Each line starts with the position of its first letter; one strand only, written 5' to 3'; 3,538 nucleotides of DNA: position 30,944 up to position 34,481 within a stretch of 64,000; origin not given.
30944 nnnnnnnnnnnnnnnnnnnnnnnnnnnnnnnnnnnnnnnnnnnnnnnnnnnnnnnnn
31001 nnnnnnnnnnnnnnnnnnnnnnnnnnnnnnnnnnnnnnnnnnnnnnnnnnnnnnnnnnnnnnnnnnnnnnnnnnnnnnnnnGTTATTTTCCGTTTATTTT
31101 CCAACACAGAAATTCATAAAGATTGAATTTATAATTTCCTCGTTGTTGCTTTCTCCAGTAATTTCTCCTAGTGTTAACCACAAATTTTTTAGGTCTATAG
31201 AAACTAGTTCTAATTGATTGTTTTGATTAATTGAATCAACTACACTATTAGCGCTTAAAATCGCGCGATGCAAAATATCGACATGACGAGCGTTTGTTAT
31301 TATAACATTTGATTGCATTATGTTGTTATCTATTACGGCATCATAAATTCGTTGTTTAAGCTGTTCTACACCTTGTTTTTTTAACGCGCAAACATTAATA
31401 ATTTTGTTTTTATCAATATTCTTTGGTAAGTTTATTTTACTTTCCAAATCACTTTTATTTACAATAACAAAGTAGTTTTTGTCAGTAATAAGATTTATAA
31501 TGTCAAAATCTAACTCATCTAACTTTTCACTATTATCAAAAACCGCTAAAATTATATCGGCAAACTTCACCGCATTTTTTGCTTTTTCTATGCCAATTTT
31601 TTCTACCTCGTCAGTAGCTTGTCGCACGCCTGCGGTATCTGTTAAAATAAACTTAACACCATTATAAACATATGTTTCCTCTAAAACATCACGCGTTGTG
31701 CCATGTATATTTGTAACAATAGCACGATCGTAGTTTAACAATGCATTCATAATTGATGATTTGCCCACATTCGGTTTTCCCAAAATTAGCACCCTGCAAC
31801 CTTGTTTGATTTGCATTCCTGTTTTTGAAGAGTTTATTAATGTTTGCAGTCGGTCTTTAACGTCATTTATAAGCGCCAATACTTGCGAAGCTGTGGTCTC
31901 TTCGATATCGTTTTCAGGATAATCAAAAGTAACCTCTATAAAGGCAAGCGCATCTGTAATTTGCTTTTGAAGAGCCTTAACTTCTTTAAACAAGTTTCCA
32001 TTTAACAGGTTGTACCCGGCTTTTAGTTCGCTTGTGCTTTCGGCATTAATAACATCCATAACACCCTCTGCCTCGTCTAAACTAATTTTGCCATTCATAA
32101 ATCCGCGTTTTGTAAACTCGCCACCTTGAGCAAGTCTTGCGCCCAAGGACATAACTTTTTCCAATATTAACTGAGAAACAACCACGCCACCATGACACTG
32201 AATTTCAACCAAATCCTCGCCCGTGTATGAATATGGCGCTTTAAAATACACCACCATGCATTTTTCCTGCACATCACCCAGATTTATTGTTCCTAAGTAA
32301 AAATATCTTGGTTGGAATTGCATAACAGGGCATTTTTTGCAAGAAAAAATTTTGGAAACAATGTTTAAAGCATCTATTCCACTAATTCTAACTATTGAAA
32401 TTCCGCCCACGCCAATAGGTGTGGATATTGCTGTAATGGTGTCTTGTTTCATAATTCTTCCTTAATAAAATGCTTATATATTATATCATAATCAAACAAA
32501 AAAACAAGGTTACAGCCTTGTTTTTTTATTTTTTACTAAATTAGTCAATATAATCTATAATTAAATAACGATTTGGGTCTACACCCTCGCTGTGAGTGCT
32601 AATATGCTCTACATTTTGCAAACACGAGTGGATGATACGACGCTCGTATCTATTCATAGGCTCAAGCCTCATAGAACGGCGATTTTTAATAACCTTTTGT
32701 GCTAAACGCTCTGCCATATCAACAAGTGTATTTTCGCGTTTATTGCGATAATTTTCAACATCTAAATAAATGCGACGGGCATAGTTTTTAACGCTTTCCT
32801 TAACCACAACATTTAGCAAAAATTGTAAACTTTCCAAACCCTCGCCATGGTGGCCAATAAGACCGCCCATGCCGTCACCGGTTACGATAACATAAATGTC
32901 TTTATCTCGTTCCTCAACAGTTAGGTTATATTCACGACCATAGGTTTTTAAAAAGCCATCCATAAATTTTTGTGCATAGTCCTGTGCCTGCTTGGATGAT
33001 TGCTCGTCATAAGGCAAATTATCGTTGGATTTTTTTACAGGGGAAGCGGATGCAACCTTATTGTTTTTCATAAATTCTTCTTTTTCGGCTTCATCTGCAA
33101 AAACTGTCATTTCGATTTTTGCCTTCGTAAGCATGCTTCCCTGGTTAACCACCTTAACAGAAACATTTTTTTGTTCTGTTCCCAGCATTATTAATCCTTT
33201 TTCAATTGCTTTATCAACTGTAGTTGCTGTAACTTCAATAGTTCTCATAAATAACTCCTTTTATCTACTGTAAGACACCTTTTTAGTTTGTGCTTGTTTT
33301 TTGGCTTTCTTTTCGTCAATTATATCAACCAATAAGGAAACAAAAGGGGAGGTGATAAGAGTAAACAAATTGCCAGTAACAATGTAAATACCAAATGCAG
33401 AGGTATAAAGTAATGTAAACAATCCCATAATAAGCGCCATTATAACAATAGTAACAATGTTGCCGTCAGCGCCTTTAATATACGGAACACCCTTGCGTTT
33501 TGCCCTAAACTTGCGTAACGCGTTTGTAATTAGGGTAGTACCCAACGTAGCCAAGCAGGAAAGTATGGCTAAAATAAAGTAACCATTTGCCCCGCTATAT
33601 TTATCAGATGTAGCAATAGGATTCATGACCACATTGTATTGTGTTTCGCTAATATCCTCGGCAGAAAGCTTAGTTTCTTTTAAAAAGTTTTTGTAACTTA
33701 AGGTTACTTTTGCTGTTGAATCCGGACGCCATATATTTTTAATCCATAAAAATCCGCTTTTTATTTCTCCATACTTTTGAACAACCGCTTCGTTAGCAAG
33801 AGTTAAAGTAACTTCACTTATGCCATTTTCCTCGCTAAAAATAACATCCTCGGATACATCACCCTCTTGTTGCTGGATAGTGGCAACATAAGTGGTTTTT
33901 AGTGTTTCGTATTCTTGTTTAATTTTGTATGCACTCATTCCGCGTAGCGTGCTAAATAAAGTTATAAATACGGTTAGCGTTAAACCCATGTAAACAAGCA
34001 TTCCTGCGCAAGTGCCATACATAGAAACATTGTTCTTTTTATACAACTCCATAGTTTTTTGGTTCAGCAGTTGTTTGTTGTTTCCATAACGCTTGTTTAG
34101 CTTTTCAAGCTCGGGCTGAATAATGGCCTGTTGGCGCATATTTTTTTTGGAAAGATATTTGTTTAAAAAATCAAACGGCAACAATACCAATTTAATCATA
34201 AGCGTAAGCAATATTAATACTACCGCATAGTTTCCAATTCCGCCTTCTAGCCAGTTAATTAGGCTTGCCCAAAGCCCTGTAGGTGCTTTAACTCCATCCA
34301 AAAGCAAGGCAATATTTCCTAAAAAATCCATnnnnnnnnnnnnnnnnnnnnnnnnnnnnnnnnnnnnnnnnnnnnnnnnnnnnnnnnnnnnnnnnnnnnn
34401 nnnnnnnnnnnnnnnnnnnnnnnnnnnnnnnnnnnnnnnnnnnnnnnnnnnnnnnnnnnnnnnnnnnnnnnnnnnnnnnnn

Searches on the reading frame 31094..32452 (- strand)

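Call 7: search_protein_families(library=ncbifam, proteins=[window:31094-32452:-])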
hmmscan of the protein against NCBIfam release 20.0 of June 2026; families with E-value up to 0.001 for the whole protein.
window:31094-32452:- (452 aa): 18 families
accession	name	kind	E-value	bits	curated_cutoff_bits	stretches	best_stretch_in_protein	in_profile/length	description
NF003661.0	PRK05291.1-3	equivalog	2.8e-112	376.3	380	1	2-452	2-448/448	tRNA uridine-5-carboxymethylaminomethyl(34) synthesis GTPase MnmE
TIGR00450.1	mnmE_trmE_thdF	equivalog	2.3e-109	366.5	252.6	1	11-452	2-446/446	tRNA uridine-5-carboxymethylaminomethyl(34) synthesis GTPase MnmE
TIGR03594.1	GTPase_EngA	equivalog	1.3e-34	120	306.7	1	191-373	149-346/432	ribosome biogenesis GTPase Der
TIGR03918.1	GTP_HydF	equivalog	1.5e-23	83.3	325.55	1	220-380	9-173/392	[FeFe] hydrogenase H-cluster maturation GTPase HydF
NF000908.1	PRK00089.1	equivalog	2.3e-23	82.9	237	1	220-390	5-184/291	GTPase Era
TIGR00231.1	small_GTP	domain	5.9e-23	81.4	42.5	1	219-365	4-158/164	GTP-binding protein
NF002828.0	PRK03003.1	equivalog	6.6e-20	71.1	631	1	201-349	195-352/477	ribosome biogenesis GTPase Der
NF007071.0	PRK09518.1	equivalog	6.8e-20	71.1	953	1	198-336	423-567/706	bifunctional cytidylate kinase/GTPase Der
TIGR00436.1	era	equivalog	9e-16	58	116.25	1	220-380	2-170/270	GTPase Era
TIGR03596.1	GTPase_YlqF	equivalog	1.9e-12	47.1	208.2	1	185-285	85-182/276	ribosome biogenesis GTPase YlqF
TIGR00437.1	feoB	equivalog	1.4e-09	37.3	315.65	1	225-413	1-194/594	ferrous iron transport protein B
TIGR03156.1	GTP_HflX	equivalog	8.6e-09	34.8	216.75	1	194-371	162-349/351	GTPase HflX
TIGR03598.1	GTPase_YsxC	equivalog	6.7e-07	29.2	124.45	1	212-366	12-182/186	ribosome biogenesis GTP-binding protein YihA/YsxC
NF008955.0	PRK12297.1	equivalog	1.1e-06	27.9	406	1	214-381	155-336/429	GTPase ObgE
TIGR03597.1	GTPase_YqeH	equivalog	2.2e-06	27.1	297.4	1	214-295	151-234/361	ribosome biogenesis GTPase YqeH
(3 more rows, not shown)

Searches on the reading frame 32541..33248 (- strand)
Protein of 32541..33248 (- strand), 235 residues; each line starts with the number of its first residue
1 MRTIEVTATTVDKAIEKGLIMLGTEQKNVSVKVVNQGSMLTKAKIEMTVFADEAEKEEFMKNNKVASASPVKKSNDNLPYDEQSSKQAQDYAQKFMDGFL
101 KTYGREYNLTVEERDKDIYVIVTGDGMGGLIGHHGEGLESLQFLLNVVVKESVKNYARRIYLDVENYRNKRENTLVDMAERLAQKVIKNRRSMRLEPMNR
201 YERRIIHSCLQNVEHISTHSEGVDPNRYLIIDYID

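Call 7: search_protein_families(library=ncbifam, proteins=[window:32541-33248:-])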
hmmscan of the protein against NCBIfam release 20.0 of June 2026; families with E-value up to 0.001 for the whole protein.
window:32541-33248:- (235 aa): 2 families
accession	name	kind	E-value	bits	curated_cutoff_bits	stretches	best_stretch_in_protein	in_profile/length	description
NF041568.1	Jag_EloR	equivalog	4.7e-52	176.9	145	1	4-232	2-202/203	RNA-binding cell elongation regulator Jag/EloR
NF009925.1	PRK13386.1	equivalog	0.00084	18.7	192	0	81-189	25-133/228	flagellar assembly protein FliH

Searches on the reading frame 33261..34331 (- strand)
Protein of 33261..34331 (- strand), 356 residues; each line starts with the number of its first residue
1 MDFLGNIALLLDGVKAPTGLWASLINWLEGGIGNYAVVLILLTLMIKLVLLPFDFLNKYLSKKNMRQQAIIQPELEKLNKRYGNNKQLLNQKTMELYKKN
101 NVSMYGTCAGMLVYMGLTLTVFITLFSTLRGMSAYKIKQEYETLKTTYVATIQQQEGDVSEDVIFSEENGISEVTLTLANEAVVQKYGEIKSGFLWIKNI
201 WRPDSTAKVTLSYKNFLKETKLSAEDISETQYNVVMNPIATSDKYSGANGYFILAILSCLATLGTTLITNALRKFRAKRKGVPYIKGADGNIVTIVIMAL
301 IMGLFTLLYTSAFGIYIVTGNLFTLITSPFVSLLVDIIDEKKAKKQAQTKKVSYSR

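Call 7: search_protein_families(library=ncbifam, proteins=[window:33261-34331:-])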
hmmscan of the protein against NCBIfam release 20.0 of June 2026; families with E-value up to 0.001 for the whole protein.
window:33261-34331:- (356 aa): 18 families
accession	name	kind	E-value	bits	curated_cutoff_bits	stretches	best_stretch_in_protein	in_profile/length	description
TIGR03592.1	yidC_oxa1_cterm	subfamily_domain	2.4e-27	96.3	84.3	1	34-328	1-186/191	membrane protein insertase YidC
NF002356.0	PRK01318.2-3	equivalog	1.7e-17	63.1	460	1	24-125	362-461/627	membrane protein insertase YidC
NF002353.0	PRK01318.1-4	equivalog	1.7e-16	60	365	1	24-126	366-464/596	membrane protein insertase YidC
NF002352.0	PRK01318.1-3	equivalog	2.1e-16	60.1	447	1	24-127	361-460/562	membrane protein insertase YidC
NF002351.0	PRK01318.1-1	equivalog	2.5e-15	56.2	740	1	23-128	341-442/545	membrane protein insertase YidC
NF002359.0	PRK01318.2-6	equivalog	2e-14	52.8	600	1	33-124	378-465/624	membrane protein insertase YidC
NF002803.0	PRK02944.1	equivalog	2.3e-14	53.4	377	1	25-128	48-152/255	YidC family membrane integrase SpoIIIJ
NF002350.0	PRK01315.1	equivalog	6.2e-14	51.9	282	1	34-135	41-135/329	membrane protein insertase YidC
NF002355.0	PRK01318.2-2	equivalog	2.7e-13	49.3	891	1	32-126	394-483/602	membrane protein insertase YidC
NF002357.0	PRK01318.2-4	equivalog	1.1e-12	47.6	479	1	24-126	324-422/532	membrane protein insertase YidC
NF002734.0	PRK02654.1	equivalog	4.1e-11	42.4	324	1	26-182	18-171/384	membrane protein insertase YidC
NF002899.0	PRK03449.1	equivalog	4.6e-10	39.2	276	1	35-133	32-122/359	membrane protein insertase YidC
NF002354.0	PRK01318.2-1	equivalog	6.5e-09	34.8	1094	1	24-129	342-443/548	membrane protein insertase YidC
NF002168.0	PRK01001.1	equivalog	1e-08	34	670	1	33-131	574-670/795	membrane protein insertase YidC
NF002358.0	PRK01318.2-5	equivalog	3.1e-05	23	605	1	32-129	338-427/545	membrane protein insertase YidC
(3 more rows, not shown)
